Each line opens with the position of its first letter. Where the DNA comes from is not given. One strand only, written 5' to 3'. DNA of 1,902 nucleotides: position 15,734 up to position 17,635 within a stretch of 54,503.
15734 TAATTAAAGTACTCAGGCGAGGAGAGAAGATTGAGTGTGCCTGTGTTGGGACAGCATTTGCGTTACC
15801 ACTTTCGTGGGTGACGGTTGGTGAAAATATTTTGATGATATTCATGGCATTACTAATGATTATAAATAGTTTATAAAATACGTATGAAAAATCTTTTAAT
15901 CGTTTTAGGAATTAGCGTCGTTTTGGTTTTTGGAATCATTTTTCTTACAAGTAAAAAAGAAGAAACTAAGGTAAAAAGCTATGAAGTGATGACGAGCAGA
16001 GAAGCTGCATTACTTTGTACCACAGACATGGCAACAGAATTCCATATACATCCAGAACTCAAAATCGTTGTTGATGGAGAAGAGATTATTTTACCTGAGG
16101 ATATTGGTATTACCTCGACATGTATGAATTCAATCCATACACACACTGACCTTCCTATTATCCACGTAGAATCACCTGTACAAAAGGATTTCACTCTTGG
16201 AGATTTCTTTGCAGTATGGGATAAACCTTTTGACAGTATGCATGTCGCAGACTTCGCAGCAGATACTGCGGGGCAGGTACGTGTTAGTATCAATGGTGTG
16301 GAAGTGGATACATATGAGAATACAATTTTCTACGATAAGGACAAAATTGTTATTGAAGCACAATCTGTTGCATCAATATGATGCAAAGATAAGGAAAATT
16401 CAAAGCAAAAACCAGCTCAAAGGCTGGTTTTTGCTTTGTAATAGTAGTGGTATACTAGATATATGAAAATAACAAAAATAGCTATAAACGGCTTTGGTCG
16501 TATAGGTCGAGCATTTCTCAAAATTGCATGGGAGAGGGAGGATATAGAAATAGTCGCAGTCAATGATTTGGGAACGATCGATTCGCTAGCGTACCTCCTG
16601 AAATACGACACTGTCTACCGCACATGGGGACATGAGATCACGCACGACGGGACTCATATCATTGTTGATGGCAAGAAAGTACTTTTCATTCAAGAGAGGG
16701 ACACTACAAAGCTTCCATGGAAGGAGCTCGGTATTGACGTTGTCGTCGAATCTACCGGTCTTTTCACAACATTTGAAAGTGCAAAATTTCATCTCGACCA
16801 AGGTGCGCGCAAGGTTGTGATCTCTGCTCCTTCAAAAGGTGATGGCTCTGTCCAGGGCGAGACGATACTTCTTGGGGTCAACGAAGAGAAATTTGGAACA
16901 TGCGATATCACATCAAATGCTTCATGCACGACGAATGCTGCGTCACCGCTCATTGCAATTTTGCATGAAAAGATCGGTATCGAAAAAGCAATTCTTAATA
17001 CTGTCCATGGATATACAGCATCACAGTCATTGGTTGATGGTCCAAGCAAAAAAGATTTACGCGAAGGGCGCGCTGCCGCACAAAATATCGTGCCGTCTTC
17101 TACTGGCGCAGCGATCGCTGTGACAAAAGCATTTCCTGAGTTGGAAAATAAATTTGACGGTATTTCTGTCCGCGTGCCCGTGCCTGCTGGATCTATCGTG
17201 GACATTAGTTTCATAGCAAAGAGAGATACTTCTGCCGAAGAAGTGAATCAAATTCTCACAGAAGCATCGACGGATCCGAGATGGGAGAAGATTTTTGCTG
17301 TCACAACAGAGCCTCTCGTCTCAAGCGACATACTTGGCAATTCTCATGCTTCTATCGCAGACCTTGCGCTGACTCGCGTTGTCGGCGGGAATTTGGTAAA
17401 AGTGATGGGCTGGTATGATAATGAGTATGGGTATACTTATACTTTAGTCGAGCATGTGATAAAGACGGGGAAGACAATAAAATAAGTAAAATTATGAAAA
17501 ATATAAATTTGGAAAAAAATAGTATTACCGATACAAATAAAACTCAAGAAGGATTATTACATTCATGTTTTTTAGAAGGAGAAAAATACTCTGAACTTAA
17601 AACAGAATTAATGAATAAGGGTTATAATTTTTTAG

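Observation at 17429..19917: Duplicated gap-rpiB junction: 60-bp perfect repeat of the gap 3' end plus a decayed rpiB 5' end bracket AT-rich orphan genes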

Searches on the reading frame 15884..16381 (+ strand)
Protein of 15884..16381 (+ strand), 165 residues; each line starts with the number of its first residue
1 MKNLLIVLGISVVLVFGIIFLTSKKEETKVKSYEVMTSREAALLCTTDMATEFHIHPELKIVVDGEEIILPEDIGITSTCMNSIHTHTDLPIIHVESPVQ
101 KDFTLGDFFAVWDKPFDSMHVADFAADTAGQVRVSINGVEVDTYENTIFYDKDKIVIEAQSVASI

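Call 10: search_protein_families(library=pfam, proteins=[window:15884-16381:+], max_evalue=0.1)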
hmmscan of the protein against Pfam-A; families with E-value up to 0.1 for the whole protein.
window:15884-16381:+ (165 aa): 2 families
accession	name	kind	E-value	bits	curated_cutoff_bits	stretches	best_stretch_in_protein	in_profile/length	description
PF06800.18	Sugar_transport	-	0.00065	19.6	26.3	1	6-96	113-200/280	Sugar transport protein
PF22060.2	Cep192_D1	-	0.0087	16.3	27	0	132-162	44-74/123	Cep192 domain 1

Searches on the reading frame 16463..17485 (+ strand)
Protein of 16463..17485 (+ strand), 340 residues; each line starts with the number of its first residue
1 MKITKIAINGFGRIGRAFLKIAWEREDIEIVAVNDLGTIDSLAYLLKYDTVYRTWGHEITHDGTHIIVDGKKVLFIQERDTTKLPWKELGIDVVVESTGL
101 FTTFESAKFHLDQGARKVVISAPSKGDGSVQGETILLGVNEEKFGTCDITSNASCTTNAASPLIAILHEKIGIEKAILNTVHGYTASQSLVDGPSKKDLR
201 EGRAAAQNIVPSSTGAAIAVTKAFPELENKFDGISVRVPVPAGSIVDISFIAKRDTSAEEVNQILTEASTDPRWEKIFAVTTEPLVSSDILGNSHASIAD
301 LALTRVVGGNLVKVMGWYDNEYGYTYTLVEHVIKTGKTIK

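Call 10: search_protein_families(library=pfam, proteins=[window:16463-17485:+], max_evalue=0.1)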
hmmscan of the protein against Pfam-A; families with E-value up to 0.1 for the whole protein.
window:16463-17485:+ (340 aa): 3 families
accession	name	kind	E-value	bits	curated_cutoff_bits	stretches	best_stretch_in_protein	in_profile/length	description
PF02800.25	Gp_dh_C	-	2.8e-53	180.2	24.4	1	162-318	3-158/158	Glyceraldehyde 3-phosphate dehydrogenase, C-terminal domain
PF00044.30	Gp_dh_N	-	4.3e-37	126.9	31.7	1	5-103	2-100/101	Glyceraldehyde 3-phosphate dehydrogenase, NAD binding domain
PF01113.26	DapB_N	-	0.034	14.7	25.6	1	5-36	2-34/124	Dihydrodipicolinate reductase, N-terminus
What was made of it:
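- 16463..17485 (+): gap (GAPDH), intact, 340 aa. Pfam Gp_dh_N 4e-37 and Gp_dh_C 3e-53 (call 10).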

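Call 13: find_encoding_contigs(protein=window:16463-17485:+, flank=6000, max_places=10)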
Protein window:16463-17485:+ (340 aa): no gene with exactly this product is on record in the collection.
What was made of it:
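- Tried and rejected: The exact gap protein was not on record (call 13).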

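Call 21: find_related_loci(query=window:16463-17485:+, collection=genome_contigs, flank=6000)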
Query window:16463-17485:+ (340 aa) in genome_contigs; peptide patterns used: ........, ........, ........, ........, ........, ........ (x = any residue, [..] = any of these).
599 stretches matched a pattern (row limit reached: there are more); 390 encode a relative of the query (tblastn E <= 1e-3); the best 80 are kept; 80 distinct loci.
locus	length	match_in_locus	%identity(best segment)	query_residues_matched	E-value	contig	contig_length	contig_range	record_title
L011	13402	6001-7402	85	2-340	0e+0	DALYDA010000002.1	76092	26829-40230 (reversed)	MAG TPA_asm: Candidatus Paceibacterota bacterium isolate CTOTU14215 NODE_54_length_76092_cov_4.633521, whole genome shot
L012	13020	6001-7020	84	1-340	0e+0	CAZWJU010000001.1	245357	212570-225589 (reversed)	MAG TPA_asm: uncultured Candidatus Saccharibacteria bacterium isolate SRP278252_co2_131 genome assembly, contig: NODE_33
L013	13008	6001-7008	84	5-340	0e+0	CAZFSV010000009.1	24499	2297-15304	MAG TPA_asm: uncultured Candidatus Saccharibacteria bacterium isolate SRP300315_co1_20 genome assembly, contig: NODE_102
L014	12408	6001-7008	83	5-340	0e+0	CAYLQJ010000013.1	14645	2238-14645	MAG TPA_asm: uncultured Candidatus Saccharibacteria bacterium isolate SRP285395_co1_362 genome assembly, contig: NODE_65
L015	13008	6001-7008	84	5-340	0e+0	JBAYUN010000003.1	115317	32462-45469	MAG: Candidatus Paceibacterota bacterium isolate SO_2016_LW3_36 scaffold00241_LW162_2016, whole genome shotgun sequence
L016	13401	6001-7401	84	2-340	0e+0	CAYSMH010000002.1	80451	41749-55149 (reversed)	MAG TPA_asm: uncultured Candidatus Saccharibacteria bacterium isolate SRP286056_co3_445 genome assembly, contig: NODE_10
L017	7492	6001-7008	83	5-340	0e+0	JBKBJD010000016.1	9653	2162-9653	MAG: Candidatus Paceibacteria bacterium isolate 21H_026.bin.14 NODE_16_length_9653_cov_3.995614, whole genome shotgun se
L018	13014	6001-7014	82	2-339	0e+0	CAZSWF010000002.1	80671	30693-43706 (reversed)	MAG TPA_asm: uncultured Candidatus Saccharibacteria bacterium isolate SRP286056_co3_87 genome assembly, contig: NODE_103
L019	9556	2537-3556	82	1-339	0e+0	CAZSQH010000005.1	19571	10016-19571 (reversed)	MAG TPA_asm: uncultured Candidatus Saccharibacteria bacterium isolate SRP342105_co1_312 genome assembly, contig: NODE_36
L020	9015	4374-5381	82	5-340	0e+0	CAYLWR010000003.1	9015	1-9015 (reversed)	MAG TPA_asm: uncultured Candidatus Saccharibacteria bacterium isolate SRP135725_co2_473 genome assembly, contig: k141_39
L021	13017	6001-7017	81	2-340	0e+0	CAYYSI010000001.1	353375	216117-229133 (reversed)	MAG TPA_asm: uncultured Candidatus Saccharibacteria bacterium isolate SRP296810_co1_396 genome assembly, contig: NODE_15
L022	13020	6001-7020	82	1-340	0e+0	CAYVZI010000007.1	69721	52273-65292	MAG TPA_asm: uncultured Candidatus Saccharibacteria bacterium isolate SRP285395_co1_336 genome assembly, contig: NODE_43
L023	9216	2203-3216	82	2-339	0e+0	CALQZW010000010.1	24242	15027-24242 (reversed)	MAG: Candidatus Nomurabacteria bacterium isolate MiH-14oct19-129 genome assembly, contig: MiH-14oct19-C4017, whole genom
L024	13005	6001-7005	83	2-336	0e+0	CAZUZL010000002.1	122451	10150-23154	MAG TPA_asm: uncultured Candidatus Saccharibacteria bacterium isolate SRP296810_co1_403 genome assembly, contig: NODE_12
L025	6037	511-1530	82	2-340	0e+0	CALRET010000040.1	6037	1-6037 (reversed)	MAG: Candidatus Nomurabacteria bacterium isolate MaH-04nov19-107 genome assembly, contig: MaH-04nov19-C31570, whole geno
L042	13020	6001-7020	80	2-340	0e+0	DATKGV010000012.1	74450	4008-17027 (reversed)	MAG TPA_asm: Candidatus Paceibacterota bacterium isolate SMAG_U14560 k141_171700, whole genome shotgun sequence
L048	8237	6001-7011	80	4-340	0e+0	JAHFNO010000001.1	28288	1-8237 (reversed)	MAG: Candidatus Nomurabacteria bacterium isolate nzgw482 NODE_2213_length_28289_cov_6.010402, whole genome shotgun seque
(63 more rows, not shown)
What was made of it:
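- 16463..17485 (+): 75-85% aa identity to CPR MAG homologues (call 21).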

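Call 38: find_related_loci(query=window:16463-17485:+, collection=metagenome_contigs, flank=5000)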
Query window:16463-17485:+ (340 aa) in metagenome_contigs; peptide patterns used: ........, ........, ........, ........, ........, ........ (x = any residue, [..] = any of these).
600 stretches matched a pattern (row limit reached: there are more); 386 encode a relative of the query (tblastn E <= 1e-3); the best 80 are kept; 80 distinct loci.
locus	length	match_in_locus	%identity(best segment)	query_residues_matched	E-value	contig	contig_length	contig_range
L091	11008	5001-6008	84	5-340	0e+0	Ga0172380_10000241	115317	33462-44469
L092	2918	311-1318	83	2-337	0e+0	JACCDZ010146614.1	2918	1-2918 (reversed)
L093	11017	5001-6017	83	2-340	0e+0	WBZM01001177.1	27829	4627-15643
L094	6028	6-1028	82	1-340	0e+0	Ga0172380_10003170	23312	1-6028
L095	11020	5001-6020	81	2-340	0e+0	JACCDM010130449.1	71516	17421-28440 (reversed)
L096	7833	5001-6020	81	2-340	0e+0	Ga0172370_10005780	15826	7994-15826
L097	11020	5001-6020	82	1-340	0e+0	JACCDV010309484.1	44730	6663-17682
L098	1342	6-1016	81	4-340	0e+0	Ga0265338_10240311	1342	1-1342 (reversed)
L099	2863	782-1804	81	1-340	0e+0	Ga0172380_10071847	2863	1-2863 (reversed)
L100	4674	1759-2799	81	2-340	0e+0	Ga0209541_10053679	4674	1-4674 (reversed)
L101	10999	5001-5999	81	5-336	0e+0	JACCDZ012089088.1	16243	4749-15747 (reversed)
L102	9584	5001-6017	80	2-340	0e+0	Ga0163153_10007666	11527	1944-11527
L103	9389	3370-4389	80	1-340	0e+0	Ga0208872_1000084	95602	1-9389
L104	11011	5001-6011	81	3-339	0e+0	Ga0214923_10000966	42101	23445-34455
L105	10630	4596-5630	81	2-337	0e+0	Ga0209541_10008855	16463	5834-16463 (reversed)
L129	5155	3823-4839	78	2-339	0e+0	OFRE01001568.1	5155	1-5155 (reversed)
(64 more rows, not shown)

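Call 69: search_protein_families(library=pfam, proteins=[L042:7147-7476:+, L042:7394-7711:+, L042:7792-8973:+, L042:9079-9654:+, L042:9672-10085:+, L042:10088-11317:+, L042:11241-12278:+, L042:12342-13013:-, L042:11670-12068:-], max_evalue=0.01)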
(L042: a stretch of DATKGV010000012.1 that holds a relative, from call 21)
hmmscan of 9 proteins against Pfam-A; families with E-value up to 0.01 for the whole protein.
L042:7147-7476:+ (109 aa): 0 families

L042:7394-7711:+ (105 aa): 0 families

L042:7792-8973:+ (393 aa): 2 families
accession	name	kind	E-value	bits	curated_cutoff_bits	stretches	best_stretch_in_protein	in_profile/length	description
PF13479.12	AAA_24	-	1e-08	35.7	27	1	33-213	9-175/195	AAA domain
PF07728.20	AAA_5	-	0.0011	19.4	22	1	32-145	5-106/139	AAA domain (dynein-related subfamily)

L042:9079-9654:+ (191 aa): 1 family
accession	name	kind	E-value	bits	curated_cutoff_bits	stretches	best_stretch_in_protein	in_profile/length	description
PF04492.19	Phage_rep_O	-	5.2e-07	30.5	28.7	1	33-120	14-86/95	Bacteriophage replication protein O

L042:9672-10085:+ (137 aa): 0 families

L042:10088-11317:+ (409 aa): 4 families
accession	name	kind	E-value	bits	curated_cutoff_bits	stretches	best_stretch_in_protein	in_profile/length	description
PF01555.25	N6_N4_Mtase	-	4.6e-29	102.4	26.7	1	200-395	2-219/221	DNA methylase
PF02195.25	ParB_N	-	1.8e-07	31.6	26.3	1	2-63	4-66/95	ParB N-terminal domain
PF03602.21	Cons_hypoth95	-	4e-06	27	24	0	357-404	41-89/182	Conserved hypothetical protein 95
PF02086.21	MethyltransfD12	-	0.0017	18.6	22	0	195-222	172-204/253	D12 class N6 adenine-specific DNA methyltransferase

L042:11241-12278:+ (345 aa): 6 families
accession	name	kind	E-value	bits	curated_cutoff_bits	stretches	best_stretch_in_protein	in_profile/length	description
PF01555.25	N6_N4_Mtase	-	1.5e-53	182.4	26.7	1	45-335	1-221/221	DNA methylase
PF08241.18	Methyltransf_11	-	4.1e-05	24.6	21.2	0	304-339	5-40/95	Methyltransferase domain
PF13847.12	Methyltransf_31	-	0.00029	21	27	0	28-101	58-112/145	Methyltransferase domain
PF01170.24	UPF0020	-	0.0017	18.5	22.3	0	291-318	24-51/197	RMKL-like, methyltransferase domain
PF13649.12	Methyltransf_25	-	0.0018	19.4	27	0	299-339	1-43/97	Methyltransferase domain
PF09445.16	Methyltransf_15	-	0.0034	17.4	22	0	28-85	53-112/165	RNA cap guanine-N2 methyltransferase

L042:12342-13013:- (223 aa): 0 families

L042:11670-12068:- (132 aa): 0 families
